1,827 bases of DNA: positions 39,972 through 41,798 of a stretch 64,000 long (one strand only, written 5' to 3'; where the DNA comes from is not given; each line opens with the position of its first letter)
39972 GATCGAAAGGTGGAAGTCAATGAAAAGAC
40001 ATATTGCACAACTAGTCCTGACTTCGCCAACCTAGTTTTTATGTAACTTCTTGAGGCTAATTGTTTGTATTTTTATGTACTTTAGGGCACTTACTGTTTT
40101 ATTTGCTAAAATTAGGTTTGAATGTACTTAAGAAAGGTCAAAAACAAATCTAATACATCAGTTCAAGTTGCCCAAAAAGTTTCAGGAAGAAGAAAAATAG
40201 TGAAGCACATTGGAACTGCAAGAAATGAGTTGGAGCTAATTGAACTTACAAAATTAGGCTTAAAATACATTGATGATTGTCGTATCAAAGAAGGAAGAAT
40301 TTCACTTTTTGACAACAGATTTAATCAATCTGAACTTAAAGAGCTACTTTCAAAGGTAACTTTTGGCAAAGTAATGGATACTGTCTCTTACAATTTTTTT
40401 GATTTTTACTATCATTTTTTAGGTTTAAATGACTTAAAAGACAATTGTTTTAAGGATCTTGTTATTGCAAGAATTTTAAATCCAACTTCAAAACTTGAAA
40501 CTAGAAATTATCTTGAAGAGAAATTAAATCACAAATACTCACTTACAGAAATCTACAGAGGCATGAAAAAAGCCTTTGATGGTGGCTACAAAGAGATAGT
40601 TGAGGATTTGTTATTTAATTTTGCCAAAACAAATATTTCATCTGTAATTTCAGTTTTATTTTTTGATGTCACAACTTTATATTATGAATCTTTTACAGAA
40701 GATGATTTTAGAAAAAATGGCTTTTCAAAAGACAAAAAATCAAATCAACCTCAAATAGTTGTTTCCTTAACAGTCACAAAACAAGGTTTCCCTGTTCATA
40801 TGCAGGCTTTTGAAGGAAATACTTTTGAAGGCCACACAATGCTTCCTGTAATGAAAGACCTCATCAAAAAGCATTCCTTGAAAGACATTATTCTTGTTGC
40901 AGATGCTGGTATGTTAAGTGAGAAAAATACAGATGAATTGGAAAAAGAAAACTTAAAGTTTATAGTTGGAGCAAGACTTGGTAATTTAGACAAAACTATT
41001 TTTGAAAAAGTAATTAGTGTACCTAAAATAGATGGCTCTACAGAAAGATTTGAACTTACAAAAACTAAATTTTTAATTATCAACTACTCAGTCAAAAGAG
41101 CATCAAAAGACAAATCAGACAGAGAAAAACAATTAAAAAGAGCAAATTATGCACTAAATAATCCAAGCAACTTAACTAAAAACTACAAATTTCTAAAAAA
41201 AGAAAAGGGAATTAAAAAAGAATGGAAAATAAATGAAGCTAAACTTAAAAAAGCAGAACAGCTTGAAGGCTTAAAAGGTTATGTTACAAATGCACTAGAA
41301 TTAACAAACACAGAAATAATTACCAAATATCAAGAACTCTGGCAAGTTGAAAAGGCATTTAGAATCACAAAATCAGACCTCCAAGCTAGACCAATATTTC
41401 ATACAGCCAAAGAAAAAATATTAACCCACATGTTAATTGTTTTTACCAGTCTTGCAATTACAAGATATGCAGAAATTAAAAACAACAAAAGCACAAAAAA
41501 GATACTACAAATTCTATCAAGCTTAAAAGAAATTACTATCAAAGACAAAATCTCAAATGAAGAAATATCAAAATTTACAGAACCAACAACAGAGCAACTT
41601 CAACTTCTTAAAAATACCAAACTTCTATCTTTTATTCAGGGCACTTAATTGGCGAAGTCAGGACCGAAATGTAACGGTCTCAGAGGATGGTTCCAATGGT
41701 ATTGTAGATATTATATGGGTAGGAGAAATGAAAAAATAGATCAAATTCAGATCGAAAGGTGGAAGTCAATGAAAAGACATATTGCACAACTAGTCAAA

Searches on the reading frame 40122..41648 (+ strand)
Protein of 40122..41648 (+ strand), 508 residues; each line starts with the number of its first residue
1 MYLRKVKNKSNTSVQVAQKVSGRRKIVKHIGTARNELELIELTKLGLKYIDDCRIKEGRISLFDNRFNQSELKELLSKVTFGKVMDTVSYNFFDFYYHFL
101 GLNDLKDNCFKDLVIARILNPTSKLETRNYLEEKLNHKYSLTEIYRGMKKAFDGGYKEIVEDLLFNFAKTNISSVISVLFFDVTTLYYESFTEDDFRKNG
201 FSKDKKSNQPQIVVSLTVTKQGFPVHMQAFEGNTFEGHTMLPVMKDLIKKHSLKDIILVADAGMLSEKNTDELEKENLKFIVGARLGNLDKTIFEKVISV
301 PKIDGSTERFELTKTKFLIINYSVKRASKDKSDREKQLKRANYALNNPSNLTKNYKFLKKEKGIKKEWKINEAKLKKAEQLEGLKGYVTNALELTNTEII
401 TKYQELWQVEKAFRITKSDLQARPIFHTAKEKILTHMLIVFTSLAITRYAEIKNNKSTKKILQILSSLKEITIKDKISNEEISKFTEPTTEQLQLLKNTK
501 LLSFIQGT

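Call 11: find_encoding_contigs(protein=window:40122-41648:+, flank=10000, max_places=10)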
Protein window:40122-41648:+ (508 aa): 1 contig read that carries it; 1 place shown.
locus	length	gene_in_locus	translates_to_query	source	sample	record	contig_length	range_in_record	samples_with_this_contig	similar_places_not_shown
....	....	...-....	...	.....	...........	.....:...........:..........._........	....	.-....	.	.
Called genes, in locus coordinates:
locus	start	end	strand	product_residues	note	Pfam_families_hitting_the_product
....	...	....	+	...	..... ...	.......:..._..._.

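Call 12: find_homologous_proteins(query=window:40122-41648:+, max_evalue=1e-10)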
Query window:40122-41648:+ (508 aa): 2975 proteins with E <= 1e-10 among 8000 candidates; the best 120 are listed.
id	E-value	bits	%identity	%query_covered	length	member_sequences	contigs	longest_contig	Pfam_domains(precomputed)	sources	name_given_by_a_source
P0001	7.0e-292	986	90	100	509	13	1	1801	PF01609.28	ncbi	-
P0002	6.8e-287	970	88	100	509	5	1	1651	PF01609.28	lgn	-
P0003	8.5e-184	630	60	99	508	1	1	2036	PF01609.28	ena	-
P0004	1.7e-176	606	54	99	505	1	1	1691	PF01609.28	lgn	-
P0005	8.0e-176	604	54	98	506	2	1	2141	PF01609.28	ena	-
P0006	1.1e-173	597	56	99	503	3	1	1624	PF01609.28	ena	-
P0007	2.8e-173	595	56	99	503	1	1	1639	PF01609.28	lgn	-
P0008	1.1e-172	593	55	99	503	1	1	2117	PF01609.28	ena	-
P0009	1.2e-172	593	55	99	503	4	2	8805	PF01609.28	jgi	-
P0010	1.5e-172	593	54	99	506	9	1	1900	PF01609.28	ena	-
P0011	3.0e-172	592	53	99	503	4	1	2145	PF01609.28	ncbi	ncbi:MAG: IS1634 family transposase [Patescibacteria group bacterium]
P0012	3.2e-172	592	52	99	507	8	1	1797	PF01609.28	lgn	-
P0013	7.8e-172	590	52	99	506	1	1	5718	PF01609.28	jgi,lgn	jgi:transposase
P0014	1.6e-171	589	54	99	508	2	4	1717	PF01609.28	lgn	-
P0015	2.7e-171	589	55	98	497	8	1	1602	PF01609.28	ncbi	-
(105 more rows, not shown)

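Call 27: find_related_loci(query=A1, collection=genome_contigs, flank=4000)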
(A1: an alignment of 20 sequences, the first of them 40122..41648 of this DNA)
Query A1 (508 aa) in genome_contigs; peptide patterns used: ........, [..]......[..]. (x = any residue, [..] = any of these).
511 stretches matched a pattern; 484 encode a relative of the query (tblastn E <= 1e-3); the best 80 are kept; 80 distinct loci.
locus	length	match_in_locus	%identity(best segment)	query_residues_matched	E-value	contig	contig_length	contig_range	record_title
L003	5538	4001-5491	100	1-497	0e+0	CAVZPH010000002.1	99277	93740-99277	MAG: uncultured Actinomycetota bacterium isolate MFD02832.bin.3.209 genome assembly, contig: contig_13835, whole genome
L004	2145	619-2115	53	1-501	0e+0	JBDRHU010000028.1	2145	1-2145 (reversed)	MAG: Patescibacteria group bacterium isolate MEGAHIT-group-1.55 k141_1041138, whole genome shotgun sequence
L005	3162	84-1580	55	1-501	0e+0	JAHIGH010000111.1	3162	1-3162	MAG: Patescibacteria group bacterium isolate KR11_N2.mb.17 KR11_N2.mb.17_k141_55015, whole genome shotgun sequence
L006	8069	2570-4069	51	1-501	2e-171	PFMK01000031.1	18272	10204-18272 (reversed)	MAG: Candidatus Gottesmanbacteria bacterium CG_4_10_14_0_8_um_filter_37_24 CG_4_10_14_0.8_um_filter_scaffold_2439_c, who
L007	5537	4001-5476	50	1-491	8e-171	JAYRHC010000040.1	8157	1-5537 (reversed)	MAG: Candidatus Woesebacteria bacterium isolate SZ_szas25bin.14 k141_382688, whole genome shotgun sequence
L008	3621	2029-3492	46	1-489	3e-146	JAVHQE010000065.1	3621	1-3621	MAG: Candidatus Paceibacterota bacterium isolate WB01no19_43_19 NODE_24096_length_3621_cov_12.082726, whole genome shotg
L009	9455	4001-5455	48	1-485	1e-155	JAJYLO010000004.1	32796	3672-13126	MAG: bacterium isolate DBS2-1.bin80 NODE_2245_length_32796_cov_3.166917, whole genome shotgun sequence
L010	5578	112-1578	40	3-493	7e-108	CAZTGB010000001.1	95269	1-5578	MAG TPA_asm: uncultured Gammaproteobacteria bacterium isolate SRP090828_co3_120 genome assembly, contig: NODE_11_length_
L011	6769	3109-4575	40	2-496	6e-106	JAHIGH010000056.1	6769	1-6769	MAG: Patescibacteria group bacterium isolate KR11_N2.mb.17 KR11_N2.mb.17_k141_30075, whole genome shotgun sequence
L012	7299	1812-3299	41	3-490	2e-100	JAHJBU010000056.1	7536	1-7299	MAG: Patescibacteria group bacterium isolate Modern_marine.mb.272 Modern_marine.mb.272_k141_1208229, whole genome shotgu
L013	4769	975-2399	40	1-482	3e-100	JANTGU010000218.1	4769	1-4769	MAG: Bacteroidales bacterium isolate bin10084 c_000000021683, whole genome shotgun sequence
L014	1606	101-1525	40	1-482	4e-107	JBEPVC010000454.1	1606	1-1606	MAG: Chitinophagaceae bacterium isolate 22E.metabat2_refined.086_sub NODE_131883_length_1606_cov_14.722115, whole genome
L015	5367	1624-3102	39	1-497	1e-99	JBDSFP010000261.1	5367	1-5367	MAG: Aquaticitalea sp. isolate cluster1_bin.230 k127_8586657, whole genome shotgun sequence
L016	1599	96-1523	40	1-486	9e-107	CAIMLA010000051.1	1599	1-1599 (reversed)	uncultured bacterium isolate MJ-time_bin-1956 genome assembly, contig: bin-1956:51/56, whole genome shotgun sequence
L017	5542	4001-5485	40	1-488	6e-99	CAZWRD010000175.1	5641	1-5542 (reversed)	MAG TPA_asm: uncultured Bacteroides sp. isolate SRP272421_co2_760 genome assembly, contig: NODE_59038_length_5641_cov_6.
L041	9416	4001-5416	40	3-482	1e-94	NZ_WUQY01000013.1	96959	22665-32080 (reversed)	Sphingobacterium bovisgrunnientis strain KCTC 52685 scaffold_13, whole genome shotgun sequence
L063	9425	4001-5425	37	1-482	1e-92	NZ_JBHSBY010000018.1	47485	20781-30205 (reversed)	Pedobacter jamesrossensis strain CCM 8689 soapdenovo_K_105_18, whole genome shotgun sequence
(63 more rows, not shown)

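Call 59: search_solved_structures(query=A1, max_evalue=1)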
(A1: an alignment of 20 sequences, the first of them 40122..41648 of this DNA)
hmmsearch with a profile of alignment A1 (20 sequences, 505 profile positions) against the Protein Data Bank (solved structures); distinct sequences matched with E-value up to 1: 0.

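Call 69: predict_structure(alignment_id=A1)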
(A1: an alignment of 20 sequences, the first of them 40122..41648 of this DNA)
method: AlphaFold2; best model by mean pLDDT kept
length: 508 residues; sequences in the alignment: 20
mean_pLDDT: 81.4   pTM: 0.70
mean pLDDT of the five models: 81.4, 80.5, 78.6, 78.0, 77.4
residues with pLDDT >= 90: 193; 70-90: 215; 50-70: 79; < 50: 21
segments of 3 or more residues with pLDDT < 50: 189-193, 414-426
pLDDT, mean of each block of 10 residues (from residue 1): 88 91 88 91 89 71 55 72 89 96 94 93 82 93 89 94 92 71 55 52 57 77 85 63 79 79 76 85 88 91 88 91 92 92 79 74 72 91 92 90 78 47 51 84 92 90 91 84 87 87 71
secondary structure, 60 per line:
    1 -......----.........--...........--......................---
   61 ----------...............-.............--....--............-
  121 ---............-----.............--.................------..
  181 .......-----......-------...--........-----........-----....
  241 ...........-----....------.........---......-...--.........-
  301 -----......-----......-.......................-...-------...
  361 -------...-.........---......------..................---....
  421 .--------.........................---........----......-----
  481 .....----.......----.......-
elements in order: E2-7 E12-20 E23-33 H36-57 H71-78 E79-85 H87-99 H102-105 H108-119 H124-135 H141-153 H156-172 E179-187 H193-198 E211-218 E224-231 H237-251 E257-260 H267-275 E279-284 H291-299 E306-311 E317-322 H324-346 E358-360 E368-370 H372-380 E384-389 H396-413 H417-421 H430-454 H458-465 E470-475 E481-485 H490-496 H501-507

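Call 71: fold_search(model_id=the predicted structure, library=pdb)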
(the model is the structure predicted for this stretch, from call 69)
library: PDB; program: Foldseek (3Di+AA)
matches with E <= 10: 1134; with E <= 0.001: 10
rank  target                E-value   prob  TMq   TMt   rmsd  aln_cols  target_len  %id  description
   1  4dm0_A                2.2e-08  1.00  0.38  0.41  11.2       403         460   12  TN5 transposase: 20MER OUTSIDE END 2 MN complex (released 2012-02-22)
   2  3ecp_A                7.0e-08  1.00  0.39  0.43  11.3       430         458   12  Crystal Structure Of Tn5 Transposase Complexed With 5' Phosphorylated Transposon End DNA (released 2008-10-21)
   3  1muh_A                7.4e-08  1.00  0.41  0.44  11.5       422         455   12  CRYSTAL STRUCTURE OF TN5 TRANSPOSASE COMPLEXED WITH TRANSPOSON END DNA (released 2002-09-27)
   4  1mus_A                3.2e-07  1.00  0.39  0.43  11.3       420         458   13  crystal structure of Tn5 transposase complexed with resolved outside end DNA (released 2002-09-27)
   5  1mm8_A                3.9e-07  1.00  0.41  0.44  11.3       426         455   12  Crystal structure of Tn5 Transposase complexed with ME DNA (released 2002-12-13)
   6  6xgx_B                3.0e-05  1.00  0.31  0.41  12.0       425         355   12  ISCth4 transposase, strand transfer complex 1, STC1 (released 2020-10-14)
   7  6x67_C                3.6e-05  1.00  0.36  0.37   9.2       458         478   10  Cryo-EM structure of piggyBac transposase strand transfer complex (STC) (released 2020-07-22)
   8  6xgx_A                1.3e-04  0.99  0.24  0.29  16.6       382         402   14  ISCth4 transposase, strand transfer complex 1, STC1 (released 2020-10-14)
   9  6xgw_B                2.2e-04  1.00  0.31  0.41  13.3       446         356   12  ISCth4 transposase, pre-reaction complex, PRC (released 2020-10-14)
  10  6xg8_A                3.9e-04  0.98  0.24  0.29  16.7       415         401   12  ISCth4 transposase, pre-cleaved complex, PCC (released 2020-10-14)
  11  6xg8_B                1.2e-03  0.97  0.26  0.34  17.6       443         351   14  ISCth4 transposase, pre-cleaved complex, PCC (released 2020-10-14)
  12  9c0f_C                3.8e-03  0.99  0.32  0.35  10.5       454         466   10  piggyBat transposase protein-DNA complex (released 2025-01-29)
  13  1b7e                  5.0e-03  0.96  0.26  0.34  14.4       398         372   11  TRANSPOSASE INHIBITOR (released 1999-04-21)
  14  3hot_B                6.2e-03  0.77  0.15  0.22  17.7       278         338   12  Crystal structure of the Mos1 mariner paired end complex with Mn (released 2009-09-22)
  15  4e7k_A                7.4e-03  0.93  0.14  0.19  19.5       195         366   11  PFV integrase Target Capture Complex (TCC-Mn), freeze-trapped prior to strand transfer, at 3.0 A resolution (released 2012-05-23)
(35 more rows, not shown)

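Call 72: search_dna_similar(query=window:40122-41648:+, collection=plasmids, mode=protein, max_rows=40, max_evalue=1e-8)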
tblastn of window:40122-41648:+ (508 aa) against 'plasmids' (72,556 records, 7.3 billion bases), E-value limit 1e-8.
Records with a match: 99; places in all: 183; records where one place covers at least 80% of the query: 40.
Best place of each record, by identity: <60% 99.
By first word of the organism name: Rhodococcus 33; Mesorhizobium 10; Cereibacter 5; Acidiphilium 5; Mycobacterium 4; Streptomyces 4; Pseudonocardia 3; Dietzia 3; Alicyclobacillus 3; Novosphingobium 3; and 23 more.
By predicted mobility (MOB-suite, as given by PLSDB): non-mobilizable 55; conjugative 22; mobilizable 22.
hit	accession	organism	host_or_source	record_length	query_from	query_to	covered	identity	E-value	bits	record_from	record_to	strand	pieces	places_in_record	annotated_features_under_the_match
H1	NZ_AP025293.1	Persicobacter psychrovividus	-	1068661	1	473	93%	35.1%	5e-70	250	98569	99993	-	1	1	none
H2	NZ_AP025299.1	Persicobacter psychrovividus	-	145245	1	473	93%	34.5%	1e-69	249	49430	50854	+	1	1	IS1634 family transposase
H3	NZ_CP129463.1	Rhodococcus sp. M8-35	cell culture,nitrile contaminated soil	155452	2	498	98%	32.5%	6e-71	383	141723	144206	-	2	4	IS1634 family transposase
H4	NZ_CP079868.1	Mycobacterium sp. SMC-8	Homo sapiens,sputum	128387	1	473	93%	33.2%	2e-79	278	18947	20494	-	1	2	IS1634 family transposase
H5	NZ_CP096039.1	Rhodococcus pyridinivorans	cell culture,soil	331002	2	473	93%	33.3%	3e-64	272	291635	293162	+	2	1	none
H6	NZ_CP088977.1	Rhodococcus pyridinivorans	pure culture,soil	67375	2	498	98%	31.3%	5e-65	236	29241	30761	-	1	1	IS1634 family transposase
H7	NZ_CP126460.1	Rhodococcus sp. AH-ZY2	single cell,soil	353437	2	498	98%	31.3%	2e-62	228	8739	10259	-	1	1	IS1634 family transposase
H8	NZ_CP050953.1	Rhodococcus sp. DMU1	cell culture,activated sludge in our lab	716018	2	473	93%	32.9%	7e-69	247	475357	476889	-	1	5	IS1634 family transposase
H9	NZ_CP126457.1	Rhodococcus sp. AH-ZY2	single cell,soil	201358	2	473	93%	32.9%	1e-68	246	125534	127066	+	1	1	IS1634 family transposase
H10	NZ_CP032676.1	Rhodococcus rhodochrous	cell culture,soil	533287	2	498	98%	31.1%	7e-63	229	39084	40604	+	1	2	IS1634 family transposase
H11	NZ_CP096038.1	Rhodococcus pyridinivorans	cell culture,soil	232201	2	498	98%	31.1%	2e-62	228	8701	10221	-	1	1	IS1634 family transposase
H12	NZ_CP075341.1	Rhodococcus ruber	-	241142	2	498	98%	31.1%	2e-62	228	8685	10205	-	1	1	IS1634 family transposase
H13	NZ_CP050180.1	Rhodococcus pyridinivorans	bacterial pure culture,Soil sample from ...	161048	2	496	97%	31.3%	9e-62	226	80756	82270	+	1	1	IS1634 family transposase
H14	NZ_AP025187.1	Rhodococcus sp. RDE2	-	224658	2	473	93%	32.7%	8e-69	247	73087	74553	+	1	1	IS1634 family transposase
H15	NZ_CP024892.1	Rhodococcus ruber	cell culture,activated sludge from ...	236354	2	501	98%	30.9%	2e-63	231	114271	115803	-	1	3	IS1634 family transposase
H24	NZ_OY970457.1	Mycobacterium riyadhense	-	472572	2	473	93%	31.8%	2e-65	237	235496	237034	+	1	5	IS1634 family transposase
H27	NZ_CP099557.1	Aliarcobacter cryaerophilus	Chicken meat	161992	1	453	89%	32.7%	3e-60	221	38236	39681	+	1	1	IS1634 family transposase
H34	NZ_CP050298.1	Mesorhizobium huakuii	Oxytropis kamtschatica,cell ...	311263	47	474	84%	26.1%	3e-23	111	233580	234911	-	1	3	IS1634 family transposase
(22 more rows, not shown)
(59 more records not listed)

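Call 73: get_annotated_region(hit=H4, flank=2000)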
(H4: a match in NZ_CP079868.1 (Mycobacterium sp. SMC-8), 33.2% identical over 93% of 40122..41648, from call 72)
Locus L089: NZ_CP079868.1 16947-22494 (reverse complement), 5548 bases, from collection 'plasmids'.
description: Mycobacterium sp. SMC-8 plasmid pSMC-8_3, complete sequence
organism: Mycobacterium sp. SMC-8 (NCBI taxid 2857060)
taxonomy: Bacteria; Actinomycetota; Actinomycetes; Mycobacteriales; Mycobacteriaceae; Mycobacterium; Mycobacterium sp. SMC-8
host: -; source: Homo sapiens,sputum; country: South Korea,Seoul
typing (MOB-suite, as given by PLSDB): non-mobilizable
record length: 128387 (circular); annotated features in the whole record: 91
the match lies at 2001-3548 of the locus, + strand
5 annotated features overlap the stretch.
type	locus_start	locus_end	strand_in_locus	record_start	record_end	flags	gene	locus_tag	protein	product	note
CDS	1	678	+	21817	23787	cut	-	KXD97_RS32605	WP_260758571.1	HD domain-containing protein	-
CDS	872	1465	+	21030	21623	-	-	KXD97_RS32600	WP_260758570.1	hypothetical protein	-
CDS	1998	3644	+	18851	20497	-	-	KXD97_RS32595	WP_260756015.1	IS1634 family transposase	-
CDS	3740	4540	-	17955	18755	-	istB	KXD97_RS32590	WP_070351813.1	IS21-like element helper ATPase IstB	-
CDS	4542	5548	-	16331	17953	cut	istA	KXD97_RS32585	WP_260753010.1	IS21 family transposase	-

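Call 74: get_annotated_region(hit=H2, flank=2000)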
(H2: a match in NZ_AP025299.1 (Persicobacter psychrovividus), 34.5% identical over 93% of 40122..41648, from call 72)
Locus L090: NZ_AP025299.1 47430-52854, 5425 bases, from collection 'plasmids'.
description: Persicobacter psychrovividus strain NBRC 101262 plasmid pPP7, complete sequence
organism: Persicobacter psychrovividus (NCBI taxid 387638)
taxonomy: Bacteria; Bacteroidota; Cytophagia; Cytophagales; Persicobacteraceae; Persicobacter; Persicobacter psychrovividus
host: -; source: -; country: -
typing (MOB-suite, as given by PLSDB): non-mobilizable
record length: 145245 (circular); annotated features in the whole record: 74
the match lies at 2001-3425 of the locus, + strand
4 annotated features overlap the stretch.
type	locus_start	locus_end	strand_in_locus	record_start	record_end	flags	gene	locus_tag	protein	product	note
CDS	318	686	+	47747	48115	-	-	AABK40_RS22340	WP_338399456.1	PAS domain-containing protein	GO:0006355 - regulation of DNA-templated transcription [Evidence IEA]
CDS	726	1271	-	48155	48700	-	-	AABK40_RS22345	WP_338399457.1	hypothetical protein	-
CDS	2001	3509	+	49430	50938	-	-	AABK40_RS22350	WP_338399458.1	IS1634 family transposase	-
CDS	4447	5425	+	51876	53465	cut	-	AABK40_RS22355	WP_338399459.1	AAA family ATPase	-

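Call 75: get_annotated_region(hit=H8, flank=2000)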
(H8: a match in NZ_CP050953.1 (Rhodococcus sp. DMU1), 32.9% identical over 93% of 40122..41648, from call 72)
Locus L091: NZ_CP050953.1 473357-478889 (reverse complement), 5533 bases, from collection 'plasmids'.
description: Rhodococcus sp. DMU1 plasmid unnamed
organism: Rhodococcus sp. DMU1 (NCBI taxid 2722825)
taxonomy: Bacteria; Actinomycetota; Actinomycetes; Mycobacteriales; Nocardiaceae; Rhodococcus; Rhodococcus sp. DMU1
host: -; source: cell culture,activated sludge in our lab; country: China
typing (MOB-suite, as given by PLSDB): mobilizable; relaxase MOBP
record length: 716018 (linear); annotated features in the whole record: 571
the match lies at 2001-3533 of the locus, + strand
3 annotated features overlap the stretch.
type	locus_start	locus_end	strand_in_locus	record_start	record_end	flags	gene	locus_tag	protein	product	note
CDS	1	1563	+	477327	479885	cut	-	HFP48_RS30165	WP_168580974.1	CoA transferase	-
CDS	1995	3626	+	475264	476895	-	-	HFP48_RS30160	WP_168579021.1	IS1634 family transposase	-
CDS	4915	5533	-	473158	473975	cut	-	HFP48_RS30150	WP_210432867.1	IS5 family transposase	-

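Call 76: get_annotated_region(hit=H24, flank=2000)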
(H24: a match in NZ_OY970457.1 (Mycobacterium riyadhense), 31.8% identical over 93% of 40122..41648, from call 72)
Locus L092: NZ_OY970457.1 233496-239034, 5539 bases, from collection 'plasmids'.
description: Mycobacterium riyadhense strain DSM 45176 isolate human plasmid Mriy_45176_p1
organism: Mycobacterium riyadhense (NCBI taxid 486698)
taxonomy: Bacteria; Actinomycetota; Actinomycetes; Mycobacteriales; Mycobacteriaceae; Mycobacterium; Mycobacterium riyadhense
host: -; source: -; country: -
typing (MOB-suite, as given by PLSDB): non-mobilizable; replicon rep_cluster_1586
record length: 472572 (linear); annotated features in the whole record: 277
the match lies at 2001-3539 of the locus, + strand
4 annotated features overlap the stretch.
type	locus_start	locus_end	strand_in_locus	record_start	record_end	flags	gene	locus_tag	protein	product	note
CDS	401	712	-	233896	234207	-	-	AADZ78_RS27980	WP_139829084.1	transposase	GO:0006313 - DNA transposition [Evidence IEA]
CDS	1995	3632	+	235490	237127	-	-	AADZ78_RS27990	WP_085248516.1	IS1634 family transposase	-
CDS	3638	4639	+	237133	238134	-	-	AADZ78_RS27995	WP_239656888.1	transposase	GO:0006313 - DNA transposition [Evidence IEA]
CDS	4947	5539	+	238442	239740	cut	-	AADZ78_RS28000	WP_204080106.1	DDE-type integrase/transposase/recombinase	-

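Call 77: get_annotated_region(hit=H27, flank=2000)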
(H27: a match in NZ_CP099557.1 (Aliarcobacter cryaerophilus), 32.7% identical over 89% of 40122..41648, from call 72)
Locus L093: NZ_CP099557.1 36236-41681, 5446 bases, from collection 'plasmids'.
description: Aliarcobacter cryaerophilus strain ICDCAC48 plasmid pCNAC48, complete sequence
organism: Aliarcobacter cryaerophilus (NCBI taxid 28198)
taxonomy: Bacteria; Campylobacterota; Epsilonproteobacteria; Campylobacterales; Arcobacteraceae; Aliarcobacter; Aliarcobacter cryaerophilus
host: -; source: Chicken meat; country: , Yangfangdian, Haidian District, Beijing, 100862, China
typing (MOB-suite, as given by PLSDB): non-mobilizable
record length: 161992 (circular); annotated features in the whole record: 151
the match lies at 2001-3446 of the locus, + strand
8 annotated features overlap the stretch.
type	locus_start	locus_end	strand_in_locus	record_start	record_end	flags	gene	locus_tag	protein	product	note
CDS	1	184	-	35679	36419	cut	-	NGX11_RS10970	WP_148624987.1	ATP-binding cassette domain-containing protein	-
CDS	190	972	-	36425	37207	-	-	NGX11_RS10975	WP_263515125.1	ABC transporter permease subunit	GO:0055085 - transmembrane transport [Evidence IEA]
CDS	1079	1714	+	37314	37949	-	-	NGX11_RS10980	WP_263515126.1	Crp/Fnr family transcriptional regulator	GO:0006355 - regulation of DNA-templated transcription [Evidence IEA]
CDS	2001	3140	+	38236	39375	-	-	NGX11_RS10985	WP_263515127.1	IS1634 family transposase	-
CDS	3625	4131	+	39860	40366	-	-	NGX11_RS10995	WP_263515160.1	Crp/Fnr family transcriptional regulator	GO:0006355 - regulation of DNA-templated transcription [Evidence IEA]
CDS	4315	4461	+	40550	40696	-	-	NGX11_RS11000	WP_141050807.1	response regulator transcription factor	-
CDS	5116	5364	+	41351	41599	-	-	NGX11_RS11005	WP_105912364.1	hypothetical protein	-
CDS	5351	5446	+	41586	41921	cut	-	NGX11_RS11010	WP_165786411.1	type II toxin-antitoxin system PemK/MazF family toxin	-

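Call 78: get_annotated_region(hit=H34, flank=2000)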
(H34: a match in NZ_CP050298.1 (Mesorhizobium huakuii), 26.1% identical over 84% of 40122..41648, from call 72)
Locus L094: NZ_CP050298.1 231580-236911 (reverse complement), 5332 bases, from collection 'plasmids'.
description: Mesorhizobium huakuii strain 583 plasmid p_3, complete sequence
organism: Mesorhizobium huakuii (NCBI taxid 28104)
taxonomy: Bacteria; Pseudomonadota; Alphaproteobacteria; Hyphomicrobiales; Phyllobacteriaceae; Mesorhizobium; Mesorhizobium huakuii
host: -; source: Oxytropis kamtschatica,cell culture,root nodule; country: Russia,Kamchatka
typing (MOB-suite, as given by PLSDB): non-mobilizable
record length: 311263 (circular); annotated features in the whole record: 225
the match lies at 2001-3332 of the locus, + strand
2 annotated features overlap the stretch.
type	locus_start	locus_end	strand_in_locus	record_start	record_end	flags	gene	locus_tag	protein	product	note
CDS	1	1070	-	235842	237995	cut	-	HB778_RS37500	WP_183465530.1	glycosyltransferase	-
CDS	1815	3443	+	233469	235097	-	-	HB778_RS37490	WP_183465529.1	IS1634 family transposase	-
